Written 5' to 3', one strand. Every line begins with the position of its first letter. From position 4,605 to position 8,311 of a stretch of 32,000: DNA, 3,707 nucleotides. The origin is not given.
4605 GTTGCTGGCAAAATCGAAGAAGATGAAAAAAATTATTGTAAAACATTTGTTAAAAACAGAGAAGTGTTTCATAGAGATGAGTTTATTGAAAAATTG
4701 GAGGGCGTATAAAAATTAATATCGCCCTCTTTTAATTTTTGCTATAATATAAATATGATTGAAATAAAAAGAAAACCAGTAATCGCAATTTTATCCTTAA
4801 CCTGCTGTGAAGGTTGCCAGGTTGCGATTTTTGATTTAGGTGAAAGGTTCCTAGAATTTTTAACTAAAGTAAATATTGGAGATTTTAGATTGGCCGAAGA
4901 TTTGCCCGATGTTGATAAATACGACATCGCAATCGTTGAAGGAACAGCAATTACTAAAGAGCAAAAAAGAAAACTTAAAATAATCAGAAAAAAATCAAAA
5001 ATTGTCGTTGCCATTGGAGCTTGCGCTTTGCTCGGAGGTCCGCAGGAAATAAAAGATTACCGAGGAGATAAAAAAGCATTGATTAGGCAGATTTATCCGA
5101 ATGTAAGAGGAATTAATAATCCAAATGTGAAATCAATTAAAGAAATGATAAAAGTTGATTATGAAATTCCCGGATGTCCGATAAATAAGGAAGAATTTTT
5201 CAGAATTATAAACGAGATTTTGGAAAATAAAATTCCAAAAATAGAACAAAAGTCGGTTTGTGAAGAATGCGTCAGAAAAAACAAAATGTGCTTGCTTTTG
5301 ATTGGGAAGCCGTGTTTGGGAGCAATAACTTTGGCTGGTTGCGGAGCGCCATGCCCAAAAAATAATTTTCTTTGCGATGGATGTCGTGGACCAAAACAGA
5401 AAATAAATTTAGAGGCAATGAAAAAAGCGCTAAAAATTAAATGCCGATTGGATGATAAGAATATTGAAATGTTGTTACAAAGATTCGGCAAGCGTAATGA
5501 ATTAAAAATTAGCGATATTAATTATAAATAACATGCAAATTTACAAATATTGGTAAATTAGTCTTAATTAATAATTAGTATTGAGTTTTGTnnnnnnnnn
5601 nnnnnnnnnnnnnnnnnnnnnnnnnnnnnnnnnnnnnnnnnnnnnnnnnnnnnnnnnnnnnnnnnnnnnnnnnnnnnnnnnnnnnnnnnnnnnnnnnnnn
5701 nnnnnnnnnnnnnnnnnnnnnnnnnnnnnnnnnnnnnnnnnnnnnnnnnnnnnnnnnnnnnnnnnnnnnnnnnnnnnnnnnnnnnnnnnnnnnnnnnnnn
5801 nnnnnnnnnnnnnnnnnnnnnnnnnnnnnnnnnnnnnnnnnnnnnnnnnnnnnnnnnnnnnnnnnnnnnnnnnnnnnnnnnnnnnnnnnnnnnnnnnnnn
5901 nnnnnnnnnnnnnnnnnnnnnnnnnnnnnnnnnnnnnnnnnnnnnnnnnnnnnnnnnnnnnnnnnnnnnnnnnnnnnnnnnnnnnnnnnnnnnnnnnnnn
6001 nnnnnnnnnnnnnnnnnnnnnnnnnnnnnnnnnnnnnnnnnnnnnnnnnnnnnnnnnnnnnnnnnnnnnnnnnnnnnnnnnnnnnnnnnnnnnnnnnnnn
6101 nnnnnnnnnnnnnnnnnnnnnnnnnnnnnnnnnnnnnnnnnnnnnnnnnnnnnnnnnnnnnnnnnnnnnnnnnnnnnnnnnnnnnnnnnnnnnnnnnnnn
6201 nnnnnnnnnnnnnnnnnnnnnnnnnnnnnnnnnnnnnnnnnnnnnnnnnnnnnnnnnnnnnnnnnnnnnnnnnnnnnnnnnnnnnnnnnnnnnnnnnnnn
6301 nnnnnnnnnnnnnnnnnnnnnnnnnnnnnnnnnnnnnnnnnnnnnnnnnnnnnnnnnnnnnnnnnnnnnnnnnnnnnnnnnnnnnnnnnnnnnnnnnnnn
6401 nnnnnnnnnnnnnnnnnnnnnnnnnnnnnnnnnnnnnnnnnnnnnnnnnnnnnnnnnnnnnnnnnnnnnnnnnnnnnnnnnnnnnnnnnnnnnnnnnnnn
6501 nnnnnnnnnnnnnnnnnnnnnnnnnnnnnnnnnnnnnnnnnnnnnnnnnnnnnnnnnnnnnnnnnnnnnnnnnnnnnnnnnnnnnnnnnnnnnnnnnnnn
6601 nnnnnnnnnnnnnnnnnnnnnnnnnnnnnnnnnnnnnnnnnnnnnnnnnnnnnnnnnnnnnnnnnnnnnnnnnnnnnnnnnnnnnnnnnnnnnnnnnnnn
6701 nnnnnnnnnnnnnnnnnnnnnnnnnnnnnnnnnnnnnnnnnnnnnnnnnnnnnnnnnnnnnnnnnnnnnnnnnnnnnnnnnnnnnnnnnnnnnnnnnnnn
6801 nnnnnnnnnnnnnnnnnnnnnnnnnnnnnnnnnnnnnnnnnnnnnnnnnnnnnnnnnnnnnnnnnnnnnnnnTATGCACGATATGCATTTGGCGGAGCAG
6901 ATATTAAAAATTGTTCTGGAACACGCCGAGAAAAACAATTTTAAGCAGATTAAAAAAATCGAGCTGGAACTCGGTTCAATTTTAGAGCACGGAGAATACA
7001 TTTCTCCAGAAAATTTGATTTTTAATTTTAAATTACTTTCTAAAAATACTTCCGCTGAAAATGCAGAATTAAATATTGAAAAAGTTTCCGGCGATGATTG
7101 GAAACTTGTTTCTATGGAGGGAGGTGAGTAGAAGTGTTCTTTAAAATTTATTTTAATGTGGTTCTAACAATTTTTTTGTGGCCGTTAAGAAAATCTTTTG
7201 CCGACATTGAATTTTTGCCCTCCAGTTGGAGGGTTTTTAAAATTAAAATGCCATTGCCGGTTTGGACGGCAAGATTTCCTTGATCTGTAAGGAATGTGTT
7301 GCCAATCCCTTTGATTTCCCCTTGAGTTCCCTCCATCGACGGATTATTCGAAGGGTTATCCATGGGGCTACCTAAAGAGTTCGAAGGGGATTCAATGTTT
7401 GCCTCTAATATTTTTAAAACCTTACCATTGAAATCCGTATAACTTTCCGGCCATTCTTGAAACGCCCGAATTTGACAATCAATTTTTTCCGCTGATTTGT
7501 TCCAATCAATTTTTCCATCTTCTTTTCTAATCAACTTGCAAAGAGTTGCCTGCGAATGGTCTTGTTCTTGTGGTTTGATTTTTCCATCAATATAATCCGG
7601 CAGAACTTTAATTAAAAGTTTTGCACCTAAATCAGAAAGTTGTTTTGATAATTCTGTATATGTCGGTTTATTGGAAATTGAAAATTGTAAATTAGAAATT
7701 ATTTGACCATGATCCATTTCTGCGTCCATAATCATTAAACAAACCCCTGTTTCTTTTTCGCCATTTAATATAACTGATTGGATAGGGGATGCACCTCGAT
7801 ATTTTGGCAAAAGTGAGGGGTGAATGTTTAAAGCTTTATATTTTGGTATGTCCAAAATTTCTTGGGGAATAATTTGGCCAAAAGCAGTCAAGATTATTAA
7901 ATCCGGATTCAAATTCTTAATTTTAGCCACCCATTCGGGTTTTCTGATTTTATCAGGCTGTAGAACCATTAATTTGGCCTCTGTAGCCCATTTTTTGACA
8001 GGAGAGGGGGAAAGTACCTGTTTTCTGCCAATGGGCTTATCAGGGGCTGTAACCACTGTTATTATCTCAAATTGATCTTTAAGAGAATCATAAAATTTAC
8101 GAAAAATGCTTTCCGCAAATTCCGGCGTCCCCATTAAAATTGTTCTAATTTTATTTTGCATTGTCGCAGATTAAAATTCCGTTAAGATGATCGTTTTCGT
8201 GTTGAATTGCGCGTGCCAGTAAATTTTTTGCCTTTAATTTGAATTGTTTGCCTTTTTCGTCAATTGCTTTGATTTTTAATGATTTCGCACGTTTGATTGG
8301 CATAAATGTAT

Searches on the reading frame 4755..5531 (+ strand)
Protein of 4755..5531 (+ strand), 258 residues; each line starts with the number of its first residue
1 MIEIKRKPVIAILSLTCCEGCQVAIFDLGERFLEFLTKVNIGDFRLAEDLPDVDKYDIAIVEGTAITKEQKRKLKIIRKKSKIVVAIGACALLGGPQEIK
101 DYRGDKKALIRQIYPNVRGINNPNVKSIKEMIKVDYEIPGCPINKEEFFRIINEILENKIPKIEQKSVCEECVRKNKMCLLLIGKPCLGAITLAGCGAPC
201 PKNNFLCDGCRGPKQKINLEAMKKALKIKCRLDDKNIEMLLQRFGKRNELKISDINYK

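Call 4: search_protein_families(library=pfam, proteins=[window:4755-5531:+], max_evalue=0.01)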
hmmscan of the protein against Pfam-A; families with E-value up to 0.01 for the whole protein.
window:4755-5531:+ (258 aa): 1 family
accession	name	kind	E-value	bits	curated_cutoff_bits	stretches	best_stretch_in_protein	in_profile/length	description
PF01058.29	Oxidored_q6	-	3.7e-23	82.1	27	1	18-154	1-127/128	NADH ubiquinone oxidoreductase, 20 Kd subunit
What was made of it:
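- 4755..5531 (+): Hydrogenase small subunit (delta, 258 aa). It has ligands for the proximal, medial and distal [4Fe-4S] clusters and no export signal. Pfam Oxidored_q6 (call 4).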

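Call 5: search_protein_families(library=ncbifam, proteins=[window:4755-5531:+], max_evalue=0.01)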
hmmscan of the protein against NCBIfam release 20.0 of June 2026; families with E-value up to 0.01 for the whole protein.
window:4755-5531:+ (258 aa): 9 families
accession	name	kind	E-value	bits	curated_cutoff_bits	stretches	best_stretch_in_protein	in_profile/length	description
NF040831.1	sulfhyd_ShyD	equivalog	1.3e-39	136.3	460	1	11-244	4-237/240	NAD(P)-dependent hydrogenase/sulfhydrogenase 2 subunit delta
NF040836.1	sulfhyd_HydD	equivalog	1e-38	133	500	1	7-213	5-212/261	NADPH-dependent hydrogenase/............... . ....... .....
NF045875.1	F420_non_VhuG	exception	3.8e-31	108.4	450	2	8-177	5-185/286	F420-non-reducing hydrogenase subunit VhuG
TIGR03294.1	FrhG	equivalog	4.1e-16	59.4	245.5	1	9-163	3-148/228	coenzyme F420 hydrogenase subunit gamma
NF005012.1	PRK06411.1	subfamily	1.1e-05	25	116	0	55-96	73-116/166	NADH-quinone oxidoreductase subunit NuoB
TIGR01957.1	nuoB_fam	subfamily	2e-05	24.5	142.7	0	55-98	57-102/145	NADH-quinone oxidoreductase subunit B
NF011394.0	PRK14819.1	equivalog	0.00022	20.9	312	1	56-152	72-149/264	NADH-quinone oxidoreductase subunit B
NF011391.0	PRK14816.1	equivalog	0.00039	20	283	0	56-150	93-168/196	NADH-quinone oxidoreductase subunit B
NF011395.0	PRK14820.1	equivalog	0.0077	16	263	0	126-153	124-151/180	NADH-quinone oxidoreductase subunit B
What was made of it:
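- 4755..5531 (+): Best NCBIfam matches are ShyD and HydD (call 5).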

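Call 7: search_solved_structures(query=window:4755-5531:+, max_evalue=0.001, show_alignments=2)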
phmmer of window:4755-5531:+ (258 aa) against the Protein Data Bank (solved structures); distinct sequences matched with E-value up to 0.001: 12.
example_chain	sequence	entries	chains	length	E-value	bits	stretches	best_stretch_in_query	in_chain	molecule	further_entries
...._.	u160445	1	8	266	5.6e-34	120.8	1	10-235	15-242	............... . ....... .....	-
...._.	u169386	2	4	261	7.3e-34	120.4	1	10-236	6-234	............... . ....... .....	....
9e1j_A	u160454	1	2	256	1.2e-33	119.6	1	10-213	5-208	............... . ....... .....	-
5odc_E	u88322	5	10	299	1.6e-29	106.2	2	11-176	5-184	Methyl-viologen reducing hydrogenase subunit G | Methyl-viologen reducing hydrogenase, subunit G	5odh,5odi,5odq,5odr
9sfi_I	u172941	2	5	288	4e-26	95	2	8-176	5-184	F420-non-reducing hydrogenase small subunit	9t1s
9sw2_E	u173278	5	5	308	7.3e-23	84.3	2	10-176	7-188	F420-non-reducing hydrogenase subunit G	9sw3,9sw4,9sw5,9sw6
5xf9_C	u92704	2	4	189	1.8e-15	60.1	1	6-162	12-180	NAD-reducing hydrogenase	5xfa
7t2r_E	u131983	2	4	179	1.2e-14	57.4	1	8-165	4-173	NiFe hydrogenase small subunit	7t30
9r51_C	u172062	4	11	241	1.7e-09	40.5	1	11-204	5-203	F420-reducing [NiFe]-hydrogenase from Methanothermococcus thermolithotrophicus subunit gam | F420-reducing [NiFe]-hydrogenase from Methanothermococcus thermolit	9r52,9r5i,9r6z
3zfs_B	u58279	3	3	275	5.7e-09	38.8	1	4-162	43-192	F420-REDUCING HYDROGENASE, SUBUNIT GAMMA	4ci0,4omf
6qii_G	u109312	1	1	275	2.2e-07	33.6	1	9-146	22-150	Coenzyme F420 hydrogenase subunit gamma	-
6qgr_G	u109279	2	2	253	2.5e-07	33.4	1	12-146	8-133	Coenzyme F420 hydrogenase subunit gamma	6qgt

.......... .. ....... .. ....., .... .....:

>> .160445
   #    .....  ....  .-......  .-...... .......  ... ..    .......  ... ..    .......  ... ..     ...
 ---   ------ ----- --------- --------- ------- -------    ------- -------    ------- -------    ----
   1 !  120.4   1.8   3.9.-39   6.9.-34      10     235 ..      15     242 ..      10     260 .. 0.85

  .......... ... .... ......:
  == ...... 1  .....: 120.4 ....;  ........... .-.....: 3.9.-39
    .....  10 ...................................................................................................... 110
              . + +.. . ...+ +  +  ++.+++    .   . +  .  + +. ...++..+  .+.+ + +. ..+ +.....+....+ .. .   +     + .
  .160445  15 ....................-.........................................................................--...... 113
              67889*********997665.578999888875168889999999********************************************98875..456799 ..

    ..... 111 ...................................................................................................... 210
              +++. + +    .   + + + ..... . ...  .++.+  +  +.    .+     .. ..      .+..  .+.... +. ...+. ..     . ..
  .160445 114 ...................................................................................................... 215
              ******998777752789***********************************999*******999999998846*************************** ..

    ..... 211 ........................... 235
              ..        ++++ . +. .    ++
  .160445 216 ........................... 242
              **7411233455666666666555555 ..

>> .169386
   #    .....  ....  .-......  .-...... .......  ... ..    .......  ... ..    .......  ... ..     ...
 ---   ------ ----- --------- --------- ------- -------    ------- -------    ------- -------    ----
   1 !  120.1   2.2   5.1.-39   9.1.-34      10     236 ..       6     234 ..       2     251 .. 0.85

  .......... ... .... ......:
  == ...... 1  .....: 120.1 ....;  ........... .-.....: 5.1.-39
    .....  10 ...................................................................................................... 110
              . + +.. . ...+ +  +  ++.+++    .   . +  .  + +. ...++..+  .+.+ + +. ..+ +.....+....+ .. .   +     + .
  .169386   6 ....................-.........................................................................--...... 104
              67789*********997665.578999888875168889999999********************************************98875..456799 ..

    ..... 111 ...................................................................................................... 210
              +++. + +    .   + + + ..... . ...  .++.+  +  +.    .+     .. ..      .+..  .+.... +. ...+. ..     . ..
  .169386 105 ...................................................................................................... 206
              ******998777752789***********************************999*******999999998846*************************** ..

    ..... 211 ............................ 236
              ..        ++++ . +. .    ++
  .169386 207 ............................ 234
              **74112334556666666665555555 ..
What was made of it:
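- Checked: Twelve of them (C18, C21, C90, C141, C169, C172, C180, C188, C197, C201, C208, C211) align with the cluster cysteines of P. furiosus SHI delta (call 7).
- The delta subunit matches likewise (call 7).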

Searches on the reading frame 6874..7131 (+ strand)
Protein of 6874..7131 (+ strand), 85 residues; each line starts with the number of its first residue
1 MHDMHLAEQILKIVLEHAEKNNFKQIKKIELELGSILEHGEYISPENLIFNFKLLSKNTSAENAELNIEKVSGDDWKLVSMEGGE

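Call 4: search_protein_families(library=pfam, proteins=[window:6874-7131:+], max_evalue=0.01)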
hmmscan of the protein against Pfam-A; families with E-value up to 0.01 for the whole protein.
window:6874-7131:+ (85 aa): 1 family
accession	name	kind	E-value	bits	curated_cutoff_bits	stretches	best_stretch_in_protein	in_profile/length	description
PF01155.25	HypA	-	2.1e-13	50.7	28.9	1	1-73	1-69/112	Hydrogenase/urease nickel incorporation, metallochaperone, hypA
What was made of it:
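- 6874..7131 (+): Mini-HypA (85 aa). It keeps the N-terminal Ni-binding-type start MHDMH but has no cysteine and therefore no zinc domain. Pfam HypA at 50.7 bits, covering only profile positions 1-69 of 112 (call 4).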

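Call 5: search_protein_families(library=ncbifam, proteins=[window:6874-7131:+], max_evalue=0.01)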
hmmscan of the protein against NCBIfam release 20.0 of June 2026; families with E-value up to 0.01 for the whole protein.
window:6874-7131:+ (85 aa): 6 families
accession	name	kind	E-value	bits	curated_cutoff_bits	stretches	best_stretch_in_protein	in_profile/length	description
TIGR00100.1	hypA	equivalog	2.6e-13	50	88.1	1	1-71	1-67/116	hydrogenase maturation nickel metallochaperone HypA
NF001976.0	PRK00762.1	equivalog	1.4e-12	47.5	146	1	1-72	1-68/124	hydrogenase maturation nickel metallochaperone HypA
NF003008.0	PRK03824.1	equivalog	8.4e-09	35.5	125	1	1-70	1-66/135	hydrogenase nickel incorporation protein HypA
NF002979.0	PRK03681.1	subfamily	1.9e-05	24.9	121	1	1-76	1-72/116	hydrogenase/urease nickel incorporation protein HypA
NF009046.0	PRK12380.1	subfamily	4.5e-05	23.8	113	1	1-76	1-72/113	hydrogenase/urease nickel incorporation protein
NF051891.1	TransRegFurHelico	equivalog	0.0049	16.8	200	1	8-61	8-61/148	ferric iron uptake transcriptional regulator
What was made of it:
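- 6874..7131 (+): TIGR00100 at 50 bits, below its cutoff of 88.1 (call 5).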

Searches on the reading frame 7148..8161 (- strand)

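Call 4: search_protein_families(library=pfam, proteins=[window:7148-8161:-], max_evalue=0.01)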
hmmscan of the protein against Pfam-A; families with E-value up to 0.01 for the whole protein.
window:7148-8161:- (337 aa): 2 families
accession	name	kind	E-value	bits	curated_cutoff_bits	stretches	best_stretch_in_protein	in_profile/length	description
PF00551.24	Formyl_trans_N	-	6.6e-42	143.7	26.1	1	5-187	3-181/181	Formyl transferase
PF02911.23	Formyl_trans_C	-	2e-26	92.6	21.1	1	211-328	2-99/100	Formyl transferase, C-terminal domain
